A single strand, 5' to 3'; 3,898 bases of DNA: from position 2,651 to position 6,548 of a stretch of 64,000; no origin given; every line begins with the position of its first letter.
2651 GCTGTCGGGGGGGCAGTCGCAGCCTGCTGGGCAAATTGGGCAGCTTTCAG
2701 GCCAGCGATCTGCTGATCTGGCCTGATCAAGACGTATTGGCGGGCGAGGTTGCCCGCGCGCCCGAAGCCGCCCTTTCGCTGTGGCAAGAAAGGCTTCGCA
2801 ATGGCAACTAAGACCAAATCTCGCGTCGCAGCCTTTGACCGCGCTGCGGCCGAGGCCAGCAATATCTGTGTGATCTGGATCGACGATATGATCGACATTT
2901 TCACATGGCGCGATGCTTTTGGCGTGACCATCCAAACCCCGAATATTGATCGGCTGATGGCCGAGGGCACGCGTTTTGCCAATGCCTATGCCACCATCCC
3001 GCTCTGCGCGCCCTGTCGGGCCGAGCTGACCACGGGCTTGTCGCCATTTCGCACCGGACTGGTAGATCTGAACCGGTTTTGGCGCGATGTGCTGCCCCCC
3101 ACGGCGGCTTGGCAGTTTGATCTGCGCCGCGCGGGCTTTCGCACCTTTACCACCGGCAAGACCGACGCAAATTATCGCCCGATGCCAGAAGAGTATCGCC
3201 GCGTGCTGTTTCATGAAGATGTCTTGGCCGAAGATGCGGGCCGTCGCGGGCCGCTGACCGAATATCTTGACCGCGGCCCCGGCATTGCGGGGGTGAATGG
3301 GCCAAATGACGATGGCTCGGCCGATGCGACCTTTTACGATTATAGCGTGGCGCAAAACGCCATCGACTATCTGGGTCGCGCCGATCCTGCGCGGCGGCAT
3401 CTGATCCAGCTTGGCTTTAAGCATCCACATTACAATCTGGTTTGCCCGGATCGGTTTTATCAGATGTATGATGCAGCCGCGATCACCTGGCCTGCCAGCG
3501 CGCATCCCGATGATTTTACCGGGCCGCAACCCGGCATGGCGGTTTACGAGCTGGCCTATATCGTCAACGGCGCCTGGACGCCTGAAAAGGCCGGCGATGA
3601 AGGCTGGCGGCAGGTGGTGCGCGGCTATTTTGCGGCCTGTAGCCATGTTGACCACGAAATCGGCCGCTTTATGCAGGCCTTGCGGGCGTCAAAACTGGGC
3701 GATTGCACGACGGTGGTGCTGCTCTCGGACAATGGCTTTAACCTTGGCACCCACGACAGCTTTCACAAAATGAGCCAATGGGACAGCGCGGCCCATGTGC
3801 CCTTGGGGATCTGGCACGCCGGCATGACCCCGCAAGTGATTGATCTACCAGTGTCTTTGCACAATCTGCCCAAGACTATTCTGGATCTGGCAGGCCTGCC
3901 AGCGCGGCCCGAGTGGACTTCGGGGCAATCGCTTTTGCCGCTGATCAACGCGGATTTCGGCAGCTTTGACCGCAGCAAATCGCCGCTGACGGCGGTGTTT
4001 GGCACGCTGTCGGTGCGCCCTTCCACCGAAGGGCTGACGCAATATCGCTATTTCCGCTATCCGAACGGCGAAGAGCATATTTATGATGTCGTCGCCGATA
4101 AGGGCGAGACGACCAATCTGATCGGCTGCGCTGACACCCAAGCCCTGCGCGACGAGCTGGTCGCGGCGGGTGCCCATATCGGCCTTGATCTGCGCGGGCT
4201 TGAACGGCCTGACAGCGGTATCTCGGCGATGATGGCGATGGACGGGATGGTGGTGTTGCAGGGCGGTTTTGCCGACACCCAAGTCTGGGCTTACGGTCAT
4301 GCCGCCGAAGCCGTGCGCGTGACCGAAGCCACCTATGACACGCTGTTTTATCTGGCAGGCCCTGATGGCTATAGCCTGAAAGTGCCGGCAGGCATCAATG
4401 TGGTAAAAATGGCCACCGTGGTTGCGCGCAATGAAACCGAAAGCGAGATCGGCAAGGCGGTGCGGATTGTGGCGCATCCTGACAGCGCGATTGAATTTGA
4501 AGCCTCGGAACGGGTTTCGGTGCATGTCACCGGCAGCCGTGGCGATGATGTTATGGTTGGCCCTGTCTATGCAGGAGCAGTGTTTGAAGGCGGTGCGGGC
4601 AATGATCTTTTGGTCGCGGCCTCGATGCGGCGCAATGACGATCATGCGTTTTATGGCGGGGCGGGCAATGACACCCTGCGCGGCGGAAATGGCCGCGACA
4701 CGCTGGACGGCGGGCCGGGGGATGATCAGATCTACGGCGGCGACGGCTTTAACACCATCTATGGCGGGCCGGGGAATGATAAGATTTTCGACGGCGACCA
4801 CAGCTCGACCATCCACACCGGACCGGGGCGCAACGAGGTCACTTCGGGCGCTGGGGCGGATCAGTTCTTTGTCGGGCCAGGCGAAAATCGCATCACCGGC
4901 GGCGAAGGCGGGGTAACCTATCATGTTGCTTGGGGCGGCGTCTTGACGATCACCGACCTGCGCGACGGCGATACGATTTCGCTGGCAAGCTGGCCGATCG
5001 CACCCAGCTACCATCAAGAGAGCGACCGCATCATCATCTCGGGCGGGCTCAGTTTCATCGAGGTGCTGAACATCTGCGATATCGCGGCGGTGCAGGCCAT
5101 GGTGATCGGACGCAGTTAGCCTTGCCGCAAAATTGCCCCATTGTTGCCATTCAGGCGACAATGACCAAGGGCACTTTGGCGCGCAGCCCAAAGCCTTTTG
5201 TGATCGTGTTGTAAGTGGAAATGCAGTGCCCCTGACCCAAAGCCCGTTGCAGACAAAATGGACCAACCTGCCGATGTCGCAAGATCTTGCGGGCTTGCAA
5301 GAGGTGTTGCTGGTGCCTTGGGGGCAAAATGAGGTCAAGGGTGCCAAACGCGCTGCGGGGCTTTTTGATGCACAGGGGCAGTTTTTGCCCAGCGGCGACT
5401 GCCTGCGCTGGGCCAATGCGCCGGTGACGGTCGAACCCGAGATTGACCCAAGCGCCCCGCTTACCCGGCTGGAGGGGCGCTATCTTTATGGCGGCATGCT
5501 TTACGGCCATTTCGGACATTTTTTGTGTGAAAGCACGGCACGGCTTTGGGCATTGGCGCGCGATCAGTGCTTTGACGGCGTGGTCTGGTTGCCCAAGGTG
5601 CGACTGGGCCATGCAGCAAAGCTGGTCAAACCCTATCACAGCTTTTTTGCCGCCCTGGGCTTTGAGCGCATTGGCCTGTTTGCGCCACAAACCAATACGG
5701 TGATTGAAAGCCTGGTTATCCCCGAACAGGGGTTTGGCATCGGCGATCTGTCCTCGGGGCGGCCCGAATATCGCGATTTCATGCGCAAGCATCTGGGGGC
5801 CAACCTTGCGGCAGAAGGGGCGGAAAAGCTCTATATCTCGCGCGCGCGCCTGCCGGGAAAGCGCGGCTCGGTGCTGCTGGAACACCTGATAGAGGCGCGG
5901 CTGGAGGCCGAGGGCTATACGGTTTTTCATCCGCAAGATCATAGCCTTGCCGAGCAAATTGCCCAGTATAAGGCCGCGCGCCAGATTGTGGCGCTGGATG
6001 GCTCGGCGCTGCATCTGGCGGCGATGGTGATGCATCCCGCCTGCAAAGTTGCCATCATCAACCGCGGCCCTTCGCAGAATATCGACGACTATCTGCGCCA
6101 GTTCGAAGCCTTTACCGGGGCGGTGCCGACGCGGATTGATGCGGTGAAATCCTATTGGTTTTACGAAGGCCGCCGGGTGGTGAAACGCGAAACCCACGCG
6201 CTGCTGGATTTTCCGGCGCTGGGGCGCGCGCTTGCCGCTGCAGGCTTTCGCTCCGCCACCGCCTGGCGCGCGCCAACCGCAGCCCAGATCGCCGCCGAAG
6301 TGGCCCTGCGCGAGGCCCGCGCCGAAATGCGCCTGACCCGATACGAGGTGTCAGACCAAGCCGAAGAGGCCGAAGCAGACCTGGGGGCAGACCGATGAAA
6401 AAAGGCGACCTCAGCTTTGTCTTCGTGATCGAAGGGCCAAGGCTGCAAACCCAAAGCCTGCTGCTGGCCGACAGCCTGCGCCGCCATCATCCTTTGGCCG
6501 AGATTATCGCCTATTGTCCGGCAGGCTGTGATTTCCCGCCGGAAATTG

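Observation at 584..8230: Uncharacterised surface-glycan system: pseudo-esterase, lectin-like protein, RTX-sulfatase and three glycosyltransferases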

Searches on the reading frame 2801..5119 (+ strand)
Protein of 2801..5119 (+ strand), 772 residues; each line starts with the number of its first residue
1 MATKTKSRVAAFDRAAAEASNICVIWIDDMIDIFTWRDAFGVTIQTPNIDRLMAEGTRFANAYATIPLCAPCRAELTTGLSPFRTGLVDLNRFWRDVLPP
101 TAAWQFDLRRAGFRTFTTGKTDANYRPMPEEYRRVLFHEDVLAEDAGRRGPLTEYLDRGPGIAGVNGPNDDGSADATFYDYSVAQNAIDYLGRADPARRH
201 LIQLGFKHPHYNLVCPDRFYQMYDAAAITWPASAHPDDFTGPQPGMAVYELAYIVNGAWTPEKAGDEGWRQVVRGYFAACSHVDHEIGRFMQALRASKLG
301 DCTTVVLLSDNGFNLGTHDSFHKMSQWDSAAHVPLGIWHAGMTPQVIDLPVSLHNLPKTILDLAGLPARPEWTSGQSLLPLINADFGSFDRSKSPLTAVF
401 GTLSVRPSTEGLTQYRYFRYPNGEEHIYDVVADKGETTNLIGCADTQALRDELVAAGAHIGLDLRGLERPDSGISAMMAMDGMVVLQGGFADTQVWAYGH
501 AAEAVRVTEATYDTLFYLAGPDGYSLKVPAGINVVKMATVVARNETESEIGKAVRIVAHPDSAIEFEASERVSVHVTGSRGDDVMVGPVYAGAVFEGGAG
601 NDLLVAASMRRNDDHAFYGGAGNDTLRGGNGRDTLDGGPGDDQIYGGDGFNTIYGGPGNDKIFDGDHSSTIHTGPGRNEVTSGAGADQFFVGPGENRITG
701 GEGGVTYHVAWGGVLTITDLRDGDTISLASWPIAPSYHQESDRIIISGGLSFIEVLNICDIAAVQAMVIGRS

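Call 4: search_protein_families(library=pfam, proteins=[window:2801-5119:+], max_evalue=0.1)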
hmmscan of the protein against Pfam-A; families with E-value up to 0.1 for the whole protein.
window:2801-5119:+ (772 aa): 4 families
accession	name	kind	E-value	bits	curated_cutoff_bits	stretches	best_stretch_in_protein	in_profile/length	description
PF00884.28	Sulfatase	-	2.2e-32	113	25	1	38-365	17-300/301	Sulfatase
PF00353.25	HemolysinCabind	-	1.9e-16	60.1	23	4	618-653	1-36/36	RTX calcium-binding nonapeptide repeat (4 copies)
PF01663.27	Phosphodiest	-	2.1e-10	41.2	23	2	277-318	185-226/342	Type I phosphodiesterase / nucleotide pyrophosphatase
PF16347.10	SGSH_C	-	0.026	15.1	29.3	0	316-453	1-144/154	N-sulphoglucosamine sulphohydrolase, C-terminal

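Call 5: search_protein_families(library=ncbifam, proteins=[window:2801-5119:+], max_evalue=0.1)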
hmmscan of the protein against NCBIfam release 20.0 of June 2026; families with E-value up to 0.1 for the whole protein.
window:2801-5119:+ (772 aa): 12 families
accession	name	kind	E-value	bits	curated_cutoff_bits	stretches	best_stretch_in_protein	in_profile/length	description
NF010322.0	PRK13759.1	equivalog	2.9e-43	148.1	481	2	183-447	185-443/486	arylsulfatase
TIGR03417.1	chol_sulfatase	equivalog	2.9e-42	145.2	433.45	1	20-452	3-431/500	choline-sulfatase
NF052527.1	Mn_arylsulf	exception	6.5e-25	88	850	2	183-449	183-440/479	manganese-dependent arylsulfatase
NF045661.1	HdlasePehA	equivalog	2.1e-24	86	900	2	184-385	187-395/506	phosphoric/sulfuric ester hydrolase PehA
NF033943.0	RTX_toxin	subfamily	8.9e-17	60.6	1000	1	575-730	671-824/930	RTX family hemolysin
NF033203.1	entero_EhxA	exception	1.7e-10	39.8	2000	1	577-708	706-832/997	enterohemolysin EhxA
NF046115.1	Ca_rpt_SMc04171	equivalog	5.3e-10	39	625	2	563-661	384-488/574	SMc04171 family calcium-binding repeat protein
NF050046.1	PueAB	exception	1.9e-06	26.6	670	1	619-661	374-416/616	polyurethane esterase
NF053766.1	ZapA_metallo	exception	6.3e-06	25.5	940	3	619-670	335-386/483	ZapA family metalloprotease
NF035945.1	Zn_serralysin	subfamily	0.00012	21.4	500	1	618-661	323-366/462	serralysin family metalloprotease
NF038282.1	LapC_YejM_PbgA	exception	0.0062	14.9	825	1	272-351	410-487/584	LPS biosynthesis-modulating metalloenzyme YejM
NF052454.1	BtaGlycanEglC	equivalog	0.039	12.9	700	0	613-668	100-156/459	endo-1,3-1,4-beta-glycanase EglC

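Call 9: find_encoding_contigs(protein=window:2801-5119:+, flank=10000, max_places=6)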
Protein window:2801-5119:+ (772 aa): 1 contig read that carries it; 1 place shown.
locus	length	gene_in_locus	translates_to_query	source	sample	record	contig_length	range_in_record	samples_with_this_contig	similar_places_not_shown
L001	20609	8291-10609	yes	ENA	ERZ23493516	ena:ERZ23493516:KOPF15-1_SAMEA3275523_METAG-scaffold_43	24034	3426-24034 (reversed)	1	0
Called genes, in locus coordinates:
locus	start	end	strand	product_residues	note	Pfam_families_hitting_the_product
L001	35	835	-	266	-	PF00378:ECH_1, PF16113:ECH_2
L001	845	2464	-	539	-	PF00501:AMP-binding, PF13193:AMP-binding_C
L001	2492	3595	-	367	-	PF01571:GCV_T, PF08669:GCV_T_C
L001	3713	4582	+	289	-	PF00126:HTH_1, PF03466:LysR_substrate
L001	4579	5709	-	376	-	PF03824:NicO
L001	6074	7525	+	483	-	-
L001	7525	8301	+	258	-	-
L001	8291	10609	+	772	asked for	PF00884:Sulfatase, PF01663:Phosphodiest (faint), PF00353:HemolysinCabind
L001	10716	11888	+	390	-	PF04577:Glyco_transf_61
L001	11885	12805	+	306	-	-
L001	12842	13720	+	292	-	-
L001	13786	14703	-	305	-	PF00389:2-Hacid_dh, PF02826:2-Hacid_dh_C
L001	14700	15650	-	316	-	PF00126:HTH_1, PF03466:LysR_substrate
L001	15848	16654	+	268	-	-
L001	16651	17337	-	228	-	PF07385:Lyx_isomer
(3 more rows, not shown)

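Call 46: search_solved_structures(query=window:2801-5116:+, max_evalue=0.00001, show_alignments=2)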
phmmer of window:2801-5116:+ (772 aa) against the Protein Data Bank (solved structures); distinct sequences matched with E-value up to 0.00001: 84 (the best 60 are shown).
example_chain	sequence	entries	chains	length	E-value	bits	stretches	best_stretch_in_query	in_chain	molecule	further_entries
6fny_A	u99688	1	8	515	5.2e-30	107.6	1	20-441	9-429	Choline-sulfatase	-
6g5z_A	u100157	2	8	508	1.3e-28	103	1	21-441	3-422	Choline-sulfatase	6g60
7pth_A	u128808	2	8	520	1.4e-28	102.9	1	21-441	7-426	Choline sulfatase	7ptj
6hr5_A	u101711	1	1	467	3.3e-28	101.7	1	17-447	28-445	Alpha-L-rhamnosidase/sulfatase (GH78)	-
6hhm_A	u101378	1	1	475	1.3e-26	96.5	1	20-415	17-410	Arylsulfatase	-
7oz8_AAA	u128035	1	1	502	1.2e-25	93.3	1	43-442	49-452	Choline-sulfatase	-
5fql_A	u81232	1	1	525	1e-21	80.3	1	16-345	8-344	IDURONATE-2-SULFATASE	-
6ioz_A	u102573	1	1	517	2.5e-21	79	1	18-346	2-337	Iduronate 2-sulfatase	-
6pt4_B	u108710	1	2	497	4.4e-21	78.1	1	15-396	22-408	exo-2S-iota carrageenan S1 sulfatase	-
6ptk_A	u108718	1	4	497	7.3e-20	74.1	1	15-396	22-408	exo-2S-iota carrageenan S1 sulfatase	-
6pt6_B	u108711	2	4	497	9.4e-20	73.7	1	15-396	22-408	exo-2S-iota carrageenan S1 sulfatase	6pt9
9koq_A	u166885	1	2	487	4.1e-19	71.6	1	183-341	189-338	Sulfatase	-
6ust_A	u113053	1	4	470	8.7e-19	70.5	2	22-89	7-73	N-acetylgalactosamine 6-sulfate sulfatase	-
4upk_A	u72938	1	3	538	1.3e-17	66.7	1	202-388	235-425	PHOSPHONATE MONOESTER HYDROLASE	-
3ed4_A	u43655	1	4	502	8.8e-17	63.9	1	15-443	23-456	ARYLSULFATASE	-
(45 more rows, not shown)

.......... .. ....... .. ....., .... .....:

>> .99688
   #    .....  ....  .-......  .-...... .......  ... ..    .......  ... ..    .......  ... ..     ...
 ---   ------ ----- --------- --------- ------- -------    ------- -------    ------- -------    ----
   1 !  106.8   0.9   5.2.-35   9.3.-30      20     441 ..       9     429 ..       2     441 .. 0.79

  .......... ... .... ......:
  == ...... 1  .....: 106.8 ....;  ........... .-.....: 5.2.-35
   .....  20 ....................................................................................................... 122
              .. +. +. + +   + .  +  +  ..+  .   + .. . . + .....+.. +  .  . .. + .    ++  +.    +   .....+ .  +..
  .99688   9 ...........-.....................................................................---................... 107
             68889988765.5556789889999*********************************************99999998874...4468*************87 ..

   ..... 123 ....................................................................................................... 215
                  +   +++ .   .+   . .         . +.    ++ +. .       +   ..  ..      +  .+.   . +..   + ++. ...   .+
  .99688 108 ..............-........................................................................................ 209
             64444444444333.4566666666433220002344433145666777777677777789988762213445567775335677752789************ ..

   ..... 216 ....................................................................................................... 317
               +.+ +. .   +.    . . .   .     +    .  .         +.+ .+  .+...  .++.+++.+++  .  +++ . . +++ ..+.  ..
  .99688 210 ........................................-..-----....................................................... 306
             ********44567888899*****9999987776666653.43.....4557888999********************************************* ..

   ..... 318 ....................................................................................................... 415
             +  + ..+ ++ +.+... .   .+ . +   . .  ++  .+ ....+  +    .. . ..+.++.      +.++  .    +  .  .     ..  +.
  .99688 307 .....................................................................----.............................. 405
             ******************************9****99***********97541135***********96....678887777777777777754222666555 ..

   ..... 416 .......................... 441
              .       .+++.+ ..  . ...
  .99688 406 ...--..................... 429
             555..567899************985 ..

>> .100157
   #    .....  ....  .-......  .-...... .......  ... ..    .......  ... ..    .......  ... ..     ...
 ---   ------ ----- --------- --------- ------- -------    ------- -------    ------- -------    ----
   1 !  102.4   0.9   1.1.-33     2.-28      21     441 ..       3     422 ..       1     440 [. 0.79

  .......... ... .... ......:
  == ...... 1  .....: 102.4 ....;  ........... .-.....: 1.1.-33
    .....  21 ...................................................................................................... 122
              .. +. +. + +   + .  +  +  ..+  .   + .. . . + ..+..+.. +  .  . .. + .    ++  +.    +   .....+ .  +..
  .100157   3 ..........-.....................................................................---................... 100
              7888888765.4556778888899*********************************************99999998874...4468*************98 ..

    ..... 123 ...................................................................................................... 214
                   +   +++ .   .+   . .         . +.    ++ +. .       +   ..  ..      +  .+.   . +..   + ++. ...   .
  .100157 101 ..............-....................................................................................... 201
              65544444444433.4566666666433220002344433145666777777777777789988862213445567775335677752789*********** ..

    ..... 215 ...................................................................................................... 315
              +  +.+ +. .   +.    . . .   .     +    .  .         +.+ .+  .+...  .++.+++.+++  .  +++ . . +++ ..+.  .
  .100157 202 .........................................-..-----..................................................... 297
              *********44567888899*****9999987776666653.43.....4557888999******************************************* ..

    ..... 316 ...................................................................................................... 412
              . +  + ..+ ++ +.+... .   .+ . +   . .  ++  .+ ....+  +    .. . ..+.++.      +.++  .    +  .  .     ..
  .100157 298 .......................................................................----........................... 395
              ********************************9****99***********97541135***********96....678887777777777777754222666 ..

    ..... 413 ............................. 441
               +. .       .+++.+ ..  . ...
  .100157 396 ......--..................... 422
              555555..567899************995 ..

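Call 65: search_protein_families(library=phrogs, proteins=[window:2801-5119:+], max_evalue=0.1)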
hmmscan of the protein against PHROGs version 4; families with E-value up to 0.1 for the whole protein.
window:2801-5119:+ (772 aa): 1 family
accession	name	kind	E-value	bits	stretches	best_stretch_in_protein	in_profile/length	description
phrog_19870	-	unknown function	3.5e-35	123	1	43-405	23-378/459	-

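Call 66: search_protein_families(library=padloc, proteins=[window:2801-5119:+], max_evalue=0.1)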
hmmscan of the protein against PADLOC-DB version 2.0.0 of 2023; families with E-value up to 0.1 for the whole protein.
window:2801-5119:+ (772 aa): 0 families

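Call 95: search_dna_similar(query=window:2801-5116:+, collection=phages, mode=protein, max_evalue=1e-10, max_rows=30)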
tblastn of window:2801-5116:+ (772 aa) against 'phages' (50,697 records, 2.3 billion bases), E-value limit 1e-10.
Records with a match: 4; places in all: 4; records where one place covers at least 80% of the query: 0.
Best place of each record, by identity: <60% 4.
By first word of the organism name: Bacteriophage 2; Campylobacter 2.
By host as written in the record: - 2; Campylobacter jejuni 2.
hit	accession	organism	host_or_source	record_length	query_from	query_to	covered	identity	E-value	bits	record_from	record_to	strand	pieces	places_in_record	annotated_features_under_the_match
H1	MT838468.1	Bacteriophage sp.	human fecal samples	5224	44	455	53%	27.4%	8e-28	126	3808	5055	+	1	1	record has no annotation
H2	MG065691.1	Campylobacter phage A11a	Campylobacter jejuni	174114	41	441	52%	26.2%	1e-13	81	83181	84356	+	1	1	record has no annotation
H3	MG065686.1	Campylobacter phage A18a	Campylobacter jejuni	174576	41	441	52%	26.2%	1e-13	81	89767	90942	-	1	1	record has no annotation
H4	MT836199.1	Bacteriophage sp.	human fecal samples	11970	21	383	47%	26.8%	6e-16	89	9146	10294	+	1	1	record has no annotation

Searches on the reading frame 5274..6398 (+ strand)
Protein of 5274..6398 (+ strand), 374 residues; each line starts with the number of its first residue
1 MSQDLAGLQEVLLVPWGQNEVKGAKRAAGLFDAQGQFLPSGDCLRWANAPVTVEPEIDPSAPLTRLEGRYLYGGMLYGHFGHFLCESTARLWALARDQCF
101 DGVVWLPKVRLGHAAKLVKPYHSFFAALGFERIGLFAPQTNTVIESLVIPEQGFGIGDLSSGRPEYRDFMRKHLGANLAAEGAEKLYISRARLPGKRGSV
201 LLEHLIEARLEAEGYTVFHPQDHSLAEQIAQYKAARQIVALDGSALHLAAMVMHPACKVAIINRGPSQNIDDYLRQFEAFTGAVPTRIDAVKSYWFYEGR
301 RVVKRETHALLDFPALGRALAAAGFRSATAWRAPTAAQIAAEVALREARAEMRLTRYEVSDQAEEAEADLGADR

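Call 4: search_protein_families(library=pfam, proteins=[window:5274-6398:+], max_evalue=0.1)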
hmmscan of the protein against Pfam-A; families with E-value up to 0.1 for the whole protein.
window:5274-6398:+ (374 aa): 1 family
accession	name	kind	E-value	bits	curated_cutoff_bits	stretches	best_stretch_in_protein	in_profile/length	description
PF04577.19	Glyco_transf_61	-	3.2e-14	53.8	27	1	80-259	1-136/137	Glycosyltransferase 61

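Call 5: search_protein_families(library=ncbifam, proteins=[window:5274-6398:+], max_evalue=0.1)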
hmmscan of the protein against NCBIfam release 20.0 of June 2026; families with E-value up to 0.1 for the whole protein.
window:5274-6398:+ (374 aa): 0 families

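Call 65: search_protein_families(library=phrogs, proteins=[window:5274-6398:+], max_evalue=0.1)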
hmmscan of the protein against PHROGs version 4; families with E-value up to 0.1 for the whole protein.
window:5274-6398:+ (374 aa): 0 families

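Call 66: search_protein_families(library=padloc, proteins=[window:5274-6398:+], max_evalue=0.1)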
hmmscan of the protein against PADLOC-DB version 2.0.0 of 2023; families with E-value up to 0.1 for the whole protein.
window:5274-6398:+ (374 aa): 0 families
